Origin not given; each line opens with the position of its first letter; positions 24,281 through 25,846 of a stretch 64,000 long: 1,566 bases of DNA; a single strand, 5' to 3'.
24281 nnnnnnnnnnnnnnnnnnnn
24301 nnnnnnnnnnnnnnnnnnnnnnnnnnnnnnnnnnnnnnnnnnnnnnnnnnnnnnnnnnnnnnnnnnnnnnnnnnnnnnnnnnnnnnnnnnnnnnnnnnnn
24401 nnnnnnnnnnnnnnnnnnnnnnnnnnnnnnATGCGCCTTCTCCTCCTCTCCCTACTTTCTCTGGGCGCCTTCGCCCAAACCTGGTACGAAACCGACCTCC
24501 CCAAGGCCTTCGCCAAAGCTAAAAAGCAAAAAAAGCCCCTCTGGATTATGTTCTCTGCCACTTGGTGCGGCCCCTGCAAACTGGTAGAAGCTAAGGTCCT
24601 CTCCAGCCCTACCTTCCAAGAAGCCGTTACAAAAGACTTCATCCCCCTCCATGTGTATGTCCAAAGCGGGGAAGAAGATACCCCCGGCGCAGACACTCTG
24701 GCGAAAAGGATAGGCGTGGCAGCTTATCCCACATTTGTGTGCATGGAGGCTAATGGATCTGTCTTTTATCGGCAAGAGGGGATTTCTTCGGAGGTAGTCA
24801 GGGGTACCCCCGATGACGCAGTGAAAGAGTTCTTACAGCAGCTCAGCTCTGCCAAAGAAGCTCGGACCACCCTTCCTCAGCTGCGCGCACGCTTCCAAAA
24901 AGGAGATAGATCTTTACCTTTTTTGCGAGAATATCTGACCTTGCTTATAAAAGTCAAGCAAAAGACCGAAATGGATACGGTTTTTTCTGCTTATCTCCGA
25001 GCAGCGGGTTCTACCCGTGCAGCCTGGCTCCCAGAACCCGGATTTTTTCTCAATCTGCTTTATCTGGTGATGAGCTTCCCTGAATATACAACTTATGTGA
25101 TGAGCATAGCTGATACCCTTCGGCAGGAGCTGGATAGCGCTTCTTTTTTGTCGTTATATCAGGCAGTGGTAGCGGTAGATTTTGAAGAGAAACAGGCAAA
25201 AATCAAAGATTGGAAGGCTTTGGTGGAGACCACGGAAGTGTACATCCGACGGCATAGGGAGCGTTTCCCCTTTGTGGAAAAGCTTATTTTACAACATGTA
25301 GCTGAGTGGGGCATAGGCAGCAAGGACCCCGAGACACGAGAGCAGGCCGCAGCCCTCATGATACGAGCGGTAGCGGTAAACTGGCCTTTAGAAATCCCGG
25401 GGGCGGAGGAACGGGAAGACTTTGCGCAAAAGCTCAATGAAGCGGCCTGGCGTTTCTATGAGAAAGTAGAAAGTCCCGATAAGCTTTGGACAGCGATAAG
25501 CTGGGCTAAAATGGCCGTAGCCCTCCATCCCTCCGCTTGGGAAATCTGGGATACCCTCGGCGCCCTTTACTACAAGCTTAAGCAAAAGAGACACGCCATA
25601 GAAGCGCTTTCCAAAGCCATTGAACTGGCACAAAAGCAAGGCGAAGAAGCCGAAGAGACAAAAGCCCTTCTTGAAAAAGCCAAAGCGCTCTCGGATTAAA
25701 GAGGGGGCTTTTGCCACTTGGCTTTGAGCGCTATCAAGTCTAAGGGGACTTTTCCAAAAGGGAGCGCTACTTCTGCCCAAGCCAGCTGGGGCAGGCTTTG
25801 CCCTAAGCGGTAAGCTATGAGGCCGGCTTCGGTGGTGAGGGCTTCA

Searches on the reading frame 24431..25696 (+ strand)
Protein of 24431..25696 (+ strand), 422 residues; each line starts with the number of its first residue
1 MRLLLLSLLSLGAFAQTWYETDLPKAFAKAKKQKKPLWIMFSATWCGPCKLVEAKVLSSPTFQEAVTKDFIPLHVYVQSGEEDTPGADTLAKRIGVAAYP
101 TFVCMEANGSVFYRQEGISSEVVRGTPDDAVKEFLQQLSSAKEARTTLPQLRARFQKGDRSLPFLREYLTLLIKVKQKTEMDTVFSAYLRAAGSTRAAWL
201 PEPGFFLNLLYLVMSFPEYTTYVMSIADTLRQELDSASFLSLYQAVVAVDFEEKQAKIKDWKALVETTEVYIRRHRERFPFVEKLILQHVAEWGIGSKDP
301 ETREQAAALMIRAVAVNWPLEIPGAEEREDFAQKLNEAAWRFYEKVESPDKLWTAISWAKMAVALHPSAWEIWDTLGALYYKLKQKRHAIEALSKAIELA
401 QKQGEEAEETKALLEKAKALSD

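Call 16: find_homologous_proteins(query=window:24431-25696:+, max_evalue=1e-10)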
Query window:24431-25696:+ (422 aa): 51 proteins with E <= 1e-10 among 8000 candidates.
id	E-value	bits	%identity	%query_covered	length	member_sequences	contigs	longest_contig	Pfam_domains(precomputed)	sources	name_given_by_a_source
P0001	2.0e-276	934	100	100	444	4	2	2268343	PF13371.13,PF00085.27,PF13899.13,PF13098.14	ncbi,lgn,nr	ncbi:MAG: hypothetical protein KatS3mg025_0053 [Bacteroidia bacterium]|nr:MAG: hypothetical protein 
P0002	7.1e-132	458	51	98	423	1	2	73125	PF00085.27,PF13899.13,PF13098.14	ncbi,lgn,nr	ncbi:MAG: thioredoxin family protein [Bacteroidia bacterium]|nr:thioredoxin family protein [Bacteroi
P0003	3.4e-131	456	52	100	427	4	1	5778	PF03190.22,PF13899.13,PF13098.14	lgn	-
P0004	5.9e-127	442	50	100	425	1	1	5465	PF13899.13,PF13098.14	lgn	-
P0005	3.4e-126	440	51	100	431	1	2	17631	PF03190.22,PF00085.27,PF13899.13,PF13098.14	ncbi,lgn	ncbi:MAG: thioredoxin family protein [Bacteroidia bacterium]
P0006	1.0e-125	438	51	97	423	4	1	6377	PF03190.22,PF13899.13,PF13098.14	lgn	-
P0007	8.3e-124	432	49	100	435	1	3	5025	PF03190.22,PF13899.13,PF13098.14,PF07719.24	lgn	-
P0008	1.8e-122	427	50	100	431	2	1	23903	PF13371.13,PF00085.27,PF13899.13,PF13424.13,PF13098.14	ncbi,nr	ncbi:MAG: thioredoxin family protein [Bacteroidia bacterium]|nr:thioredoxin family protein [Bacteroi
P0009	2.8e-119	417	50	97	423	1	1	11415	PF23914.2,PF13371.13,PF03190.22,PF00515.35,PF13899.13,PF13098.14,PF07719.24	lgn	-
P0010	1.4e-116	408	49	99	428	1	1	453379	PF13371.13,PF03190.22,PF13899.13,PF13098.14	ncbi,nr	ncbi:MAG: thioredoxin family protein [Bacteroidia bacterium]|nr:thioredoxin family protein [Bacteroi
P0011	4.2e-116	407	45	100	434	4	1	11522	PF03190.22,PF00085.27,PF13899.13,PF13098.14,PF07719.24,PF13374.13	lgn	-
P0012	6.3e-116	406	47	100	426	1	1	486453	PF03190.22,PF13899.13,PF13098.14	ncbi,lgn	ncbi:MAG: thioredoxin family protein [Bacteroidia bacterium]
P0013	1.1e-114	402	49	97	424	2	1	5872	PF23914.2,PF13371.13,PF03190.22,PF13899.13,PF13098.14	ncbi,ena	-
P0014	3.8e-108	380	45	98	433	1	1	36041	PF13371.13,PF00085.27,PF13899.13,PF13098.14,PF13428.13,PF07719.24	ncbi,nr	ncbi:MAG: thioredoxin family protein [Bacteroidia bacterium]|nr:thioredoxin family protein [Bacteroi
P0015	1.2e-102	362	45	100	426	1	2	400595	PF23914.2,PF03190.22,PF13899.13,PF13098.14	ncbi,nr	ncbi:MAG: thioredoxin family protein [Bacteroidia bacterium]|nr:thioredoxin family protein [Bacteroi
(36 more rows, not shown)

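Call 18: find_encoding_contigs(protein=P0002, flank=3000, max_places=2)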
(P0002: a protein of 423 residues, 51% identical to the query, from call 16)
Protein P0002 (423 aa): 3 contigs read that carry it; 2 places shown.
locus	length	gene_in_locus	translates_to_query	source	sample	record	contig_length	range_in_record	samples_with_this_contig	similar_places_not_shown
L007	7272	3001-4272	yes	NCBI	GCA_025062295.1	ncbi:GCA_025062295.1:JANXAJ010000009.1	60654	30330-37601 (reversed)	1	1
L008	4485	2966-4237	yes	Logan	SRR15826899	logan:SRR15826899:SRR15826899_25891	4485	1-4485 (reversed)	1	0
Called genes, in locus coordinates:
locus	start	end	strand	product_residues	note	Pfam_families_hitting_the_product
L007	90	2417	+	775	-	PF13620:CarboxypepD_reg, PF13715:CarbopepD_reg_2 (weak)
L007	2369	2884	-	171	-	PF02075:RuvC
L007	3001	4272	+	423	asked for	PF00085:Thioredoxin (weak), PF13098:Thioredoxin_2, PF13899:Thioredoxin_7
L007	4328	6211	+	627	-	-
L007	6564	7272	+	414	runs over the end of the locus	-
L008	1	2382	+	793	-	?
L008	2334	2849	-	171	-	PF02075:RuvC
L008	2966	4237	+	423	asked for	PF00085:Thioredoxin (weak), PF13098:Thioredoxin_2, PF13899:Thioredoxin_7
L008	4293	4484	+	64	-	?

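Call 19: find_encoding_contigs(protein=P0010, flank=3000, max_places=2)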
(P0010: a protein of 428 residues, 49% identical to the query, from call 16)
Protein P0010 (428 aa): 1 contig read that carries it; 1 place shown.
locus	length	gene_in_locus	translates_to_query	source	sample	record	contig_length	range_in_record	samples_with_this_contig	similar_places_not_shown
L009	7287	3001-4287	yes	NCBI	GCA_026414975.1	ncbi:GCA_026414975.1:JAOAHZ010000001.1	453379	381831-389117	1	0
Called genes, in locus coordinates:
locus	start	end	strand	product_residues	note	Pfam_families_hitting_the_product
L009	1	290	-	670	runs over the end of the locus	PF00515:TPR_1 (faint), PF07719:TPR_2 (faint), PF13174:TPR_6 (faint), PF13432:TPR_16 (weak), PF14559:TPR_19 (weak), PF07676:PD40 (weak), PF13620:CarboxypepD_reg (weak), PF00691:OmpA, +4 more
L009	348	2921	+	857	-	PF01411:tRNA-synt_2c, PF07973:tRNA_SAD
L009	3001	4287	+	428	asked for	PF03190:Thioredox_DsbH (weak), PF13098:Thioredoxin_2, PF13899:Thioredoxin_7, PF13371:TPR_9 (faint)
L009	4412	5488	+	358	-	-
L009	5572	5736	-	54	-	-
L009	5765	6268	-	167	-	PF20033:DUF6438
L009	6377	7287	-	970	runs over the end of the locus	PF18911:PKD_4, PF00801:PKD, PF18911:PKD_4, PF18962:Por_Secre_tail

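Call 20: find_encoding_contigs(protein=P0012, flank=3000, max_places=2)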
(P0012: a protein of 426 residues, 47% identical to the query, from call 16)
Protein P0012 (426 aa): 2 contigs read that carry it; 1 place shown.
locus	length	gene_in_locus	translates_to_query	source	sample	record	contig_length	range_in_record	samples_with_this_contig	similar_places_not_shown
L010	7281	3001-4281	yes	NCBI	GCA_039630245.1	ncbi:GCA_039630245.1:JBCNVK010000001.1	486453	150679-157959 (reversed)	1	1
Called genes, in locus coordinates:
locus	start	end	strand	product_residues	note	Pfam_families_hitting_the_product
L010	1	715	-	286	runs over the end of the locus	PF02899:Phage_int_SAM_1, PF00589:Phage_integrase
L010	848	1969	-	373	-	PF01522:Polysacc_deac_1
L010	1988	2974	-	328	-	PF01075:Glyco_transf_9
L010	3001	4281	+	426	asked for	PF03190:Thioredox_DsbH (weak), PF13098:Thioredoxin_2, PF13899:Thioredoxin_7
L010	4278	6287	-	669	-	PF07228:SpoIIE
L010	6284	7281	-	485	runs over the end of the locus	PF00478:IMPDH, PF03060:NMO (faint), PF00571:CBS, PF00977:His_biosynth (faint), PF01070:FMN_dh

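Call 30: find_related_loci(query=window:24431-25696:+, collection=metagenome_contigs, flank=3000)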
Query window:24431-25696:+ (422 aa) in metagenome_contigs; peptide patterns used: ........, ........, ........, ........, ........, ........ (x = any residue, [..] = any of these).
101 stretches matched a pattern; 2 encode a relative of the query (tblastn E <= 1e-3); 2 distinct loci.
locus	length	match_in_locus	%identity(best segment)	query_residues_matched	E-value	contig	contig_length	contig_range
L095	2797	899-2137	51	14-422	3e-134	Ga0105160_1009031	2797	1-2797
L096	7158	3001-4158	27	1-420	1e-27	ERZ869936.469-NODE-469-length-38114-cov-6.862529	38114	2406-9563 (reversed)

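Call 31: find_encoding_contigs(protein=window:24431-25696:+, flank=2000, max_places=10)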
Protein window:24431-25696:+ (422 aa): 4 contigs read that carry it; 4 places shown.
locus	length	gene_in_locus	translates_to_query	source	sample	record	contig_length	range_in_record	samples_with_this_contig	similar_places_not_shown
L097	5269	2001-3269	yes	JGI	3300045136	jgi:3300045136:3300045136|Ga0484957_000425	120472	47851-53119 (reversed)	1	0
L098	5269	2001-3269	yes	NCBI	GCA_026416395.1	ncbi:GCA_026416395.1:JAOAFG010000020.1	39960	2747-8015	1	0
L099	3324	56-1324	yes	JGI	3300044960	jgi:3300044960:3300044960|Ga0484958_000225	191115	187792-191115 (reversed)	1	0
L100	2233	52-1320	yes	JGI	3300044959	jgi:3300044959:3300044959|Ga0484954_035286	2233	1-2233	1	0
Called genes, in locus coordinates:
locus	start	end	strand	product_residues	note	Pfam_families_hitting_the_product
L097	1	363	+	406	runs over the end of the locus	PF01266:DAO, PF13450:NAD_binding_8 (weak)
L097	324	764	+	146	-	-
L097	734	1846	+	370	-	PF01702:TGT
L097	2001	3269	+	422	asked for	PF00085:Thioredoxin (weak), PF13098:Thioredoxin_2, PF13899:Thioredoxin_7, PF13371:TPR_9 (faint)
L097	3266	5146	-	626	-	PF00586:AIRS, PF02769:AIRS_C, PF00586:AIRS, PF02769:AIRS_C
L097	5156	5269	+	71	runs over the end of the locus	-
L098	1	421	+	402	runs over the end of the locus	PF01266:DAO, PF13450:NAD_binding_8 (weak)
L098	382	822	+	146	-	-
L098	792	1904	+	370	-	PF01702:TGT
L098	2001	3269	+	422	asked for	PF00085:Thioredoxin (weak), PF13098:Thioredoxin_2, PF13899:Thioredoxin_7, PF13371:TPR_9 (faint)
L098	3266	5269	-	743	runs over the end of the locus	PF18072:FGAR-AT_linker, PF00586:AIRS, PF02769:AIRS_C, PF00586:AIRS, PF02769:AIRS_C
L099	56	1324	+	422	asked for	PF00085:Thioredoxin (weak), PF13098:Thioredoxin_2, PF13899:Thioredoxin_7, PF13371:TPR_9 (faint)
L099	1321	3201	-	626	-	PF00586:AIRS, PF02769:AIRS_C, PF00586:AIRS, PF02769:AIRS_C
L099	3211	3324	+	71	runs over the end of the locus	-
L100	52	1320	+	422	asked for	PF00085:Thioredoxin (weak), PF13098:Thioredoxin_2, PF13899:Thioredoxin_7, PF13371:TPR_9 (faint)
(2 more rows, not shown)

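Call 32: find_encoding_contigs(protein=P0001, flank=2000, max_places=10)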
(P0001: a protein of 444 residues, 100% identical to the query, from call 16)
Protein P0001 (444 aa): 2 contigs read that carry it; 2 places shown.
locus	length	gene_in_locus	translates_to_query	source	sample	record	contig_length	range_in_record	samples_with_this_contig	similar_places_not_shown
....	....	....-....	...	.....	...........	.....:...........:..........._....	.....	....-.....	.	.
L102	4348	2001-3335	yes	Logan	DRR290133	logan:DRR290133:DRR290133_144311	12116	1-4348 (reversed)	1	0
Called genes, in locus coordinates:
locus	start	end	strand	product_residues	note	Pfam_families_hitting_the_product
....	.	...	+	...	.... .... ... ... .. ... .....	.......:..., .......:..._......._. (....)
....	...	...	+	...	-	-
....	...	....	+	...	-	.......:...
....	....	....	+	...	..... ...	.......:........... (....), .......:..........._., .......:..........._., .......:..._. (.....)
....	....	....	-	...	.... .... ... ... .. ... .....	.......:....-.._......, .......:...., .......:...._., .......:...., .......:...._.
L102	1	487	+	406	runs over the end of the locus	PF01266:DAO, PF13450:NAD_binding_8 (weak)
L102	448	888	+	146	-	-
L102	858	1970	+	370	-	PF01702:TGT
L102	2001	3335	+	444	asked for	PF00085:Thioredoxin (weak), PF13899:Thioredoxin_7, PF13098:Thioredoxin_2, PF13371:TPR_9 (faint)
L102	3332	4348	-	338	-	?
